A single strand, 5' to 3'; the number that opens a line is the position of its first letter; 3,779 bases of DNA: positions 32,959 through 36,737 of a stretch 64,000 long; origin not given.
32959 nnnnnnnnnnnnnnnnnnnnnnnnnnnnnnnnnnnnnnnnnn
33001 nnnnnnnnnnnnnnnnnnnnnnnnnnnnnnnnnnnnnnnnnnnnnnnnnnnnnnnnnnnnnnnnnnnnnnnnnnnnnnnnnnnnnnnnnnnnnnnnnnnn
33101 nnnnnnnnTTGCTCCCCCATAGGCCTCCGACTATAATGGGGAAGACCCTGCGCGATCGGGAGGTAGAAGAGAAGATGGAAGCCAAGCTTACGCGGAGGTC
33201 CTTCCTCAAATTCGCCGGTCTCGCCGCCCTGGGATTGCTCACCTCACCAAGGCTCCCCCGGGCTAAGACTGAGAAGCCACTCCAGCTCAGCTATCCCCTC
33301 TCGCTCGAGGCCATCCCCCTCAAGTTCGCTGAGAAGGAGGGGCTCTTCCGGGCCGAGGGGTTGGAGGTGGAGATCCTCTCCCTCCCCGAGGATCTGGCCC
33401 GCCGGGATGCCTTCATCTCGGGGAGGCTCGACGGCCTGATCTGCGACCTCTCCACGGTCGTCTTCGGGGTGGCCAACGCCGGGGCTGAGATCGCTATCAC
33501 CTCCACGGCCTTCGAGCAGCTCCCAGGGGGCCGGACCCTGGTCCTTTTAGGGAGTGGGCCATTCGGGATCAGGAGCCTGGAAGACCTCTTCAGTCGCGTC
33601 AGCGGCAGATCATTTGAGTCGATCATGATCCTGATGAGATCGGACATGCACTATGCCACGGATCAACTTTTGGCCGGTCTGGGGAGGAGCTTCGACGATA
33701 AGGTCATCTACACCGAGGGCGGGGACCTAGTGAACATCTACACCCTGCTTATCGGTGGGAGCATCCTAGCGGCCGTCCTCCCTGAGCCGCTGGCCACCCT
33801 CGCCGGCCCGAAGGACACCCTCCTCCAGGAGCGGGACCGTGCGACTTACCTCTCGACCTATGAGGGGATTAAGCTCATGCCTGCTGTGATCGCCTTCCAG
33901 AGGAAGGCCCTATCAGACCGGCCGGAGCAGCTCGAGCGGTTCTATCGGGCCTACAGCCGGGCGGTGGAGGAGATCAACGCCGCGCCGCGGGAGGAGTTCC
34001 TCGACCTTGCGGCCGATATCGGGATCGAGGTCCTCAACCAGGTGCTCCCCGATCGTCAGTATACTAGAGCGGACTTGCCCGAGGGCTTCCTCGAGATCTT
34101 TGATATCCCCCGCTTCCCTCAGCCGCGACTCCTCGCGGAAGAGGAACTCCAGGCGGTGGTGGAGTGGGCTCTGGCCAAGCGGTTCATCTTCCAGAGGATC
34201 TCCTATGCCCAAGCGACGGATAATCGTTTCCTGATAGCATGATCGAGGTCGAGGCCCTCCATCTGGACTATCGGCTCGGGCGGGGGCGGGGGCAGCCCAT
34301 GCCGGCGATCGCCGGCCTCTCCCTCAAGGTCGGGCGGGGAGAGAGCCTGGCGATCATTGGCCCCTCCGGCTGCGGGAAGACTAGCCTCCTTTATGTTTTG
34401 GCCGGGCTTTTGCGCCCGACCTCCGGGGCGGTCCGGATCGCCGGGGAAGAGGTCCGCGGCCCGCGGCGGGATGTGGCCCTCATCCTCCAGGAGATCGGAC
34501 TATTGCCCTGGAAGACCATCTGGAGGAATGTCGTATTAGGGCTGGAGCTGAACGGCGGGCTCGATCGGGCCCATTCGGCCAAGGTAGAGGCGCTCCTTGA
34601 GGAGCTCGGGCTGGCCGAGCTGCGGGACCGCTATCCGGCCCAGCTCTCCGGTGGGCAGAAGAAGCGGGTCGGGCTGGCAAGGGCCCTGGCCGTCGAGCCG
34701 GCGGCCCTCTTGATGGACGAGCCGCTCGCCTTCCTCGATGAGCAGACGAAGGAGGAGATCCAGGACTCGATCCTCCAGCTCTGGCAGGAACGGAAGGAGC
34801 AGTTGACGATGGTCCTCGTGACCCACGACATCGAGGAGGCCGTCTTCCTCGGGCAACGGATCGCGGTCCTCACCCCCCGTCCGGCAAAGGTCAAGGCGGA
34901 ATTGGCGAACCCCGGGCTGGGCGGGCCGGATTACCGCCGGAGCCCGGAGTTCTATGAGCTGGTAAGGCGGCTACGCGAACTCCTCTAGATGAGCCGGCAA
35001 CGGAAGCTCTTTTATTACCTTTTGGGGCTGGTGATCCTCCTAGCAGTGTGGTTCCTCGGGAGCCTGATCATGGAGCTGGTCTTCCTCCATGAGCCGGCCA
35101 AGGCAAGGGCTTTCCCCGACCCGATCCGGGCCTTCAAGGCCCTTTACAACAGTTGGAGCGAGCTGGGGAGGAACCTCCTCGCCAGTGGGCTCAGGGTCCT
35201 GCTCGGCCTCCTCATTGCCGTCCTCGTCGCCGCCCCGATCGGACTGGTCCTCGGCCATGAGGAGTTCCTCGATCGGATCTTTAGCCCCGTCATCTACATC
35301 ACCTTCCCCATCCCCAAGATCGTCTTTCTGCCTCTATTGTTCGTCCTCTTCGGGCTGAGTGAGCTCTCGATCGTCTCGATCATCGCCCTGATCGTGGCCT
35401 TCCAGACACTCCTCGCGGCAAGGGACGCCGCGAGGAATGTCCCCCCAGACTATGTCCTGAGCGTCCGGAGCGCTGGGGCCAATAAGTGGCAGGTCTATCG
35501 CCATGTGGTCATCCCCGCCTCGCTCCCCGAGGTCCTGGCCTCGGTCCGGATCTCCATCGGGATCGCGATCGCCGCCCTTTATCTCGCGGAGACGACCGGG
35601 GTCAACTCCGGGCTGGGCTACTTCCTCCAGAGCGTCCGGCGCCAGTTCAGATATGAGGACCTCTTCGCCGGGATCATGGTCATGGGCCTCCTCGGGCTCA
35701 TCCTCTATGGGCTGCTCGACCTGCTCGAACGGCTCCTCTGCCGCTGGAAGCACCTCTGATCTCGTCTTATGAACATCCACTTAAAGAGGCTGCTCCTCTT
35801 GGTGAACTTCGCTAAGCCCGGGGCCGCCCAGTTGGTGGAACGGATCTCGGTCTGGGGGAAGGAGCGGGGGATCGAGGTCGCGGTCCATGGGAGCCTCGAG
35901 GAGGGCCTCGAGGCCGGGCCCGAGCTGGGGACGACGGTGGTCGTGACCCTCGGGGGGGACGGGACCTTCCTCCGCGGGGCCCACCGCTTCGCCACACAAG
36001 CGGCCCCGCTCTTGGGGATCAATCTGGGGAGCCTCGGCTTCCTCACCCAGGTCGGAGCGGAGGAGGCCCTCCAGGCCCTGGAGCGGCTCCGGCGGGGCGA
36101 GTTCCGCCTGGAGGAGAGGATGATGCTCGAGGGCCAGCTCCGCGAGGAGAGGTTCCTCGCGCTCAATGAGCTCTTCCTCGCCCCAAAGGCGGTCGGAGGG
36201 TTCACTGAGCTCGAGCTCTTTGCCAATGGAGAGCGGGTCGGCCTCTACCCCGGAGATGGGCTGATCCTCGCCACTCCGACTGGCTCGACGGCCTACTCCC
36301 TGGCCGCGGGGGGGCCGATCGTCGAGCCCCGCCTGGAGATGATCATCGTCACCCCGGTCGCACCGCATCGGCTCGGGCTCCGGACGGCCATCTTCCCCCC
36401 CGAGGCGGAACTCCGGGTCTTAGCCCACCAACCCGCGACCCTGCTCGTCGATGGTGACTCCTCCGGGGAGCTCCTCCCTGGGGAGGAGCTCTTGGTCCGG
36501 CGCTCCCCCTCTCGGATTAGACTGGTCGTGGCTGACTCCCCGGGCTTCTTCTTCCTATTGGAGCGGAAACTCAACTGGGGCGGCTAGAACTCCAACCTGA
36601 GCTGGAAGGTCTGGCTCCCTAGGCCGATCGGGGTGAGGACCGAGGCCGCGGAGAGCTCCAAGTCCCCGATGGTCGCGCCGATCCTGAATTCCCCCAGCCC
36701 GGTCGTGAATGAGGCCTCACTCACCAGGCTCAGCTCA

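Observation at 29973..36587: NAD salvage and phosphorylation neighbourhood built around an archaeal-type NMNAT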

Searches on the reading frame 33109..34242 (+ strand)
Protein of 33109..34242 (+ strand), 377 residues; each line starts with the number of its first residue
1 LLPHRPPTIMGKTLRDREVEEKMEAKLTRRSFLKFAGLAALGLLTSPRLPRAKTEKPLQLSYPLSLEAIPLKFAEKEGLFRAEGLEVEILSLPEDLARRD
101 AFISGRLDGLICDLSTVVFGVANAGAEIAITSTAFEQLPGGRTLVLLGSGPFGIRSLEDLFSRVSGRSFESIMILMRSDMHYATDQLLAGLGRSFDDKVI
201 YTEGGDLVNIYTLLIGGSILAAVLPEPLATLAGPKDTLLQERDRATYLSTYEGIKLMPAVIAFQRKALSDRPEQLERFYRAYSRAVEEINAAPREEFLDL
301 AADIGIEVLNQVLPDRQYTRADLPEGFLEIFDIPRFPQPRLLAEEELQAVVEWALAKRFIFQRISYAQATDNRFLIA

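Call 3: search_protein_families(library=pfam, proteins=[window:33109-34242:+], max_evalue=0.01)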
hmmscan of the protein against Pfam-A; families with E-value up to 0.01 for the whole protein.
window:33109-34242:+ (377 aa): 3 families
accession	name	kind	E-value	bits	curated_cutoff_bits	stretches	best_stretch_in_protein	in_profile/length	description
PF09084.16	NMT1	-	3e-05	24.4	20.5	0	248-295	168-215/216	NMT1/THI5 like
PF13379.11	NMT1_2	-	0.0031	17.8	24.7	0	55-125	5-74/252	NMT1-like family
PF10518.14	TAT_signal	-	0.0034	17.7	22.7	1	26-45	1-20/21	TAT (twin-arginine translocation) pathway signal sequence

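Call 4: search_protein_families(library=ncbifam, proteins=[window:33109-34242:+], max_evalue=0.01)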
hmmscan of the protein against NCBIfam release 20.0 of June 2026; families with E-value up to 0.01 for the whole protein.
window:33109-34242:+ (377 aa): 2 families
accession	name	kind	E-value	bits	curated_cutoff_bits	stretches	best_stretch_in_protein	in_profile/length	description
TIGR01728.1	SsuA_fam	subfamily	2.5e-05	23.7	163.5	1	74-322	17-247/290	aliphatic sulfonate ABC transporter substrate-binding protein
TIGR01409.1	TAT_signal_seq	domain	0.00038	20.7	16.7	1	27-50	1-24/29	twin-arginine translocation signal domain-containing protein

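Call 31: search_solved_structures(query=window:33136-34242:+, max_evalue=1)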
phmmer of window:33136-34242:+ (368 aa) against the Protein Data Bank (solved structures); distinct sequences matched with E-value up to 1: 1.
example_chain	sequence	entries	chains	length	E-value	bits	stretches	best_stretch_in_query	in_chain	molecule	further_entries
3qsl_A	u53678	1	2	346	0.0077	18.7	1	18-99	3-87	Putative exported protein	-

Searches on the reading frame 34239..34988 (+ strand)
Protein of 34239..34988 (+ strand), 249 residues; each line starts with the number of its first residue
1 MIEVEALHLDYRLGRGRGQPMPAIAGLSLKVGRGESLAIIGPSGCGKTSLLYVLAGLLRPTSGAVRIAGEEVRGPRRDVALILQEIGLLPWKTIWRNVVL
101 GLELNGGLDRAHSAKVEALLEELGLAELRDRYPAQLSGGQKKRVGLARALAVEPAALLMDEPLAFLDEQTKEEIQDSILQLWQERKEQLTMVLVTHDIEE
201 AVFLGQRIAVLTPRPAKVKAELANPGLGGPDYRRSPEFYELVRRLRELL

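Call 3: search_protein_families(library=pfam, proteins=[window:34239-34988:+], max_evalue=0.01)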
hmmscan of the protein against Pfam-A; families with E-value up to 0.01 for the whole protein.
window:34239-34988:+ (249 aa): 7 families
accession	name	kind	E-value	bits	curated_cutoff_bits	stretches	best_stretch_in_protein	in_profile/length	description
PF00005.33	ABC_tran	-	1.1e-32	114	25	1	26-164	3-137/137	ABC transporter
PF02463.25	SMC_N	-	3.9e-06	26.9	40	1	38-196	28-197/220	RecF/RecN/SMC N terminal domain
PF13304.12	AAA_21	-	5e-05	23.9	27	0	38-60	3-25/304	AAA domain, putative AbiEii toxin, Type IV TA system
PF00004.35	AAA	-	0.00016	22.6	21.2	1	39-199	3-112/131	ATPase family associated with various cellular activities (AAA)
PF13191.12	AAA_16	-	0.00058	20.8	32.6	1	30-124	18-103/167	AAA ATPase domain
PF13401.12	AAA_22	-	0.0049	17.6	27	0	36-122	7-65/130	AAA domain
PF20703.3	nSTAND1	-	0.0052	16.9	27.1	0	27-62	26-59/379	Novel STAND NTPase 1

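Call 4: search_protein_families(library=ncbifam, proteins=[window:34239-34988:+], max_evalue=0.01)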
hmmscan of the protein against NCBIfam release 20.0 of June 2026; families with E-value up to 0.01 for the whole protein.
window:34239-34988:+ (249 aa): 189 families (the best 25 are shown)
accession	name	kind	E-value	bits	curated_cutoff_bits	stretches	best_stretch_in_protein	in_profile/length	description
NF008421.0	PRK11248.1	equivalog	1.3e-59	201.8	357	1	2-222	2-213/255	taurine ABC transporter ATP-binding subunit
TIGR03265.1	PhnT2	equivalog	5.5e-51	173.9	457.7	1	23-211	19-208/353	putative 2-aminoethylphosphonate ABC transporter ATP-binding protein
TIGR01184.1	ntrCD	subfamily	5.3e-50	170.1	291.8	1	26-222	3-199/230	nitrate ABC transporter ATP-binding protein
TIGR01186.1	proV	subfamily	2.1e-48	165.3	326.6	1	24-211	9-203/363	betaine/proline/choline family ABC transporter ATP-binding protein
TIGR00968.1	3a0106s01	subfamily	2.1e-48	164.9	342.75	1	23-212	15-205/237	sulfate ABC transporter ATP-binding protein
NF040729.1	ABC_ATP_SaoA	equivalog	2.5e-47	161.4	360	1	25-249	22-243/248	ABC transporter ATP-binding protein SaoA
NF040840.2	tungstate_WtpC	equivalog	7.2e-47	160.3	440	1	24-212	16-205/347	tungstate ABC transporter ATP-binding protein WtpC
NF008420.0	PRK11247.1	equivalog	1e-45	156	395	1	26-211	30-207/257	aliphatic sulfonates ABC transporter ATP-binding protein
NF008105.0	PRK10851.1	equivalog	7.7e-45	153.1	502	1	25-212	19-211/362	sulfate/thiosulfate ABC transporter ATP-binding protein CysA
TIGR03258.1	PhnT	equivalog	5.3e-44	150.7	499.15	1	25-211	25-213/359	2-aminoethylphosphonate ABC transport system ATP-binding subunit PhnT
TIGR01187.1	potA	subfamily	1.4e-43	149.3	355.6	1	39-212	1-175/325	polyamine ABC transporter ATP-binding protein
NF006987.0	PRK09452.1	equivalog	2.7e-42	144.8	482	1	23-212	32-222/378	spermidine/putrescine ABC transporter ATP-binding protein PotA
NF008653.0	PRK11650.1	subfamily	2.3e-41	142.1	432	1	21-212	17-209/357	sn-glycerol-3-phosphate ABC transporter ATP-binding protein UgpC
TIGR03415.1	ABC_choXWV_ATP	equivalog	4.1e-41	141.2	483.75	1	23-211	39-238/382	choline ABC transporter ATP-binding protein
NF043075.1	MMSYN1_0197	equivalog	1.3e-40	139.4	550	1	24-211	18-206/341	spermidine/putrescine ABC transporter ATP-binding protein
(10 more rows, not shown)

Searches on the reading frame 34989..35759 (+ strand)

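Call 3: search_protein_families(library=pfam, proteins=[window:34989-35759:+], max_evalue=0.01)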
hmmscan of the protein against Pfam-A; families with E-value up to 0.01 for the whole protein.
window:34989-35759:+ (256 aa): 1 family
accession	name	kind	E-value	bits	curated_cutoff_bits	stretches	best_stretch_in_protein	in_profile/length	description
PF00528.27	BPD_transp_1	-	2e-27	96.6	26.4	1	82-248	2-180/184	Binding-protein-dependent transport system inner membrane component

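Call 4: search_protein_families(library=ncbifam, proteins=[window:34989-35759:+], max_evalue=0.01)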
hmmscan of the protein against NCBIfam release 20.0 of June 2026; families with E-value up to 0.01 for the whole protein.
window:34989-35759:+ (256 aa): 23 families
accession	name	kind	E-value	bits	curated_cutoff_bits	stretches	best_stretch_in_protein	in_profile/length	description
NF040733.1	ABC_perm_U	equivalog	2e-36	125.8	295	1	4-255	5-250/251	ABC transporter permease subunit SaoP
NF007545.0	PRK10160.1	equivalog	2.5e-30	105.8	342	1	4-254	21-271/275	taurine ABC transporter permease TauC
NF008470.0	PRK11365.1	equivalog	1.9e-22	79.9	347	1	18-254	22-253/263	aliphatic sulfonate ABC transporter permease SsuC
TIGR01183.1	ntrB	equivalog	3.4e-20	72.6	209.05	1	59-243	15-199/202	nitrate ABC transporter permease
TIGR03416.1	ABC_choXWV_perm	equivalog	2.8e-10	40.1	363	1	69-214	94-238/267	choline ABC transporter permease subunit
NF008196.0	PRK10952.1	equivalog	3.8e-10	39.1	439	1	70-244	153-322/356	glycine betaine/L-proline ABC transporter permease ProW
TIGR01097.1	PhnE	equivalog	2.6e-09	36.9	216.7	1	4-234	3-235/252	phosphonate ABC transporter, permease protein PhnE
NF011690.0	PRK15110.1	equivalog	2.6e-07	30.4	432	1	129-255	185-314/321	putrescine export ABC transporter permease SapB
NF045474.1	Opp2C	equivalog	8e-06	25.6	300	1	71-194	47-172/236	nickel transporter permease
NF045472.1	Opp4B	equivalog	1.3e-05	24.7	450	1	146-245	210-309/319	oligopeptide ABC transporter permease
NF045473.1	Opp1C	equivalog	2.2e-05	24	350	1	66-194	70-200/267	nickel/cobalt ABC transporter permease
NF008049.0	PRK10782.1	subfamily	0.00024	20.8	212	1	57-239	15-198/217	methionine ABC transporter permease MetI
TIGR00974.1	3a0107s02c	equivalog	0.00024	20.3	193.45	1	74-194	63-198/272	phosphate ABC transporter permease PstA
TIGR01581.1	Mo_ABC_porter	hypoth_equivalog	0.00043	19.8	210.3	0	69-189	29-167/225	ABC transporter permease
NF007376.0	PRK09881.1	equivalog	0.00044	19.3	434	1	61-195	88-227/298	D,D-dipeptide ABC transporter permease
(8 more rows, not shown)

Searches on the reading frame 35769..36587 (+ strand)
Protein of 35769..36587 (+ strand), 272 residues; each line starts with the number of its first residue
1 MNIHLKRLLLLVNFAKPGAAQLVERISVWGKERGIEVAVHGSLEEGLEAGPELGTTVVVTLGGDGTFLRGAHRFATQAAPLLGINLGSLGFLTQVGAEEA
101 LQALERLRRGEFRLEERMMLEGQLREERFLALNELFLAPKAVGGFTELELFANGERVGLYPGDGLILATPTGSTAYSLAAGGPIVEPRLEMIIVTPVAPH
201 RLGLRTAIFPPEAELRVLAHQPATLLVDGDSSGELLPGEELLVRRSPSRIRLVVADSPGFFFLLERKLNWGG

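Call 3: search_protein_families(library=pfam, proteins=[window:35769-36587:+], max_evalue=0.01)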
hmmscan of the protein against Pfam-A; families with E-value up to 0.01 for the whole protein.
window:35769-36587:+ (272 aa): 2 families
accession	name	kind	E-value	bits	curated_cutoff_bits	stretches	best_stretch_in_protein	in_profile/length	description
PF20143.4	NAD_kinase_C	-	7.4e-25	87.6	23.7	1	132-253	1-124/126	ATP-NAD kinase C-terminal domain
PF01513.26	NAD_kinase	-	1.5e-16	61.3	25.5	1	55-112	73-130/130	ATP-NAD kinase N-terminal domain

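Call 4: search_protein_families(library=ncbifam, proteins=[window:35769-36587:+], max_evalue=0.01)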
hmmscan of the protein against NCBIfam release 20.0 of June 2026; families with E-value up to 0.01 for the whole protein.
window:35769-36587:+ (272 aa): 18 families
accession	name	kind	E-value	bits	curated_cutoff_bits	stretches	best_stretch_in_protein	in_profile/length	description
NF002521.0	PRK01911.1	equivalog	2.5e-49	168.3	309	1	55-271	65-287/292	NAD kinase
NF002306.0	PRK01231.1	equivalog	2.3e-48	164.8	316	1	57-271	69-292/299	NAD(+) kinase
NF002561.0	PRK02155.1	equivalog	6.1e-48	163.6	371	1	55-270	65-287/297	NAD kinase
NF002731.0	PRK02645.1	equivalog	1.7e-46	159.1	312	1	56-272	59-294/305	NAD(+) kinase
NF002984.0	PRK03708.1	equivalog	2.8e-45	154.9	326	1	14-253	9-259/277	NAD(+) kinase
NF002892.0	PRK03372.1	equivalog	2.9e-43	148.3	299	1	53-265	68-289/312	NAD kinase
NF002732.0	PRK02649.1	equivalog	3.2e-43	148.4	348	1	56-271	70-292/305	NAD(+) kinase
NF002893.0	PRK03378.1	equivalog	1e-42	146.5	386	1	15-271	15-288/292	NAD(+) kinase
NF003391.0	PRK04539.1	equivalog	1.9e-42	145.4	470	1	56-271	70-292/296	inorganic polyphosphate/ATP-NAD kinase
NF010678.0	PRK14076.1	equivalog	1.4e-41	143.1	493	1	56-262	351-561/570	bifunctional NADP phosphatase/NAD kinase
NF010679.0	PRK14077.1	equivalog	1.7e-39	135.9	343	1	55-271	65-286/287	NAD(+) kinase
NF010677.0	PRK14075.1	equivalog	1e-38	133.4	260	1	53-271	41-253/257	NAD(+) kinase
NF002579.0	PRK02231.1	equivalog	4e-37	128.2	459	1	54-270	68-296/301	NAD(+) kinase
NF002255.0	PRK01185.1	subfamily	1.1e-36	126.3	304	1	51-253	49-251/271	NAD(+) kinase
NF003406.0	PRK04761.1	equivalog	2.1e-23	82.8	211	1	48-216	30-200/257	NAD kinase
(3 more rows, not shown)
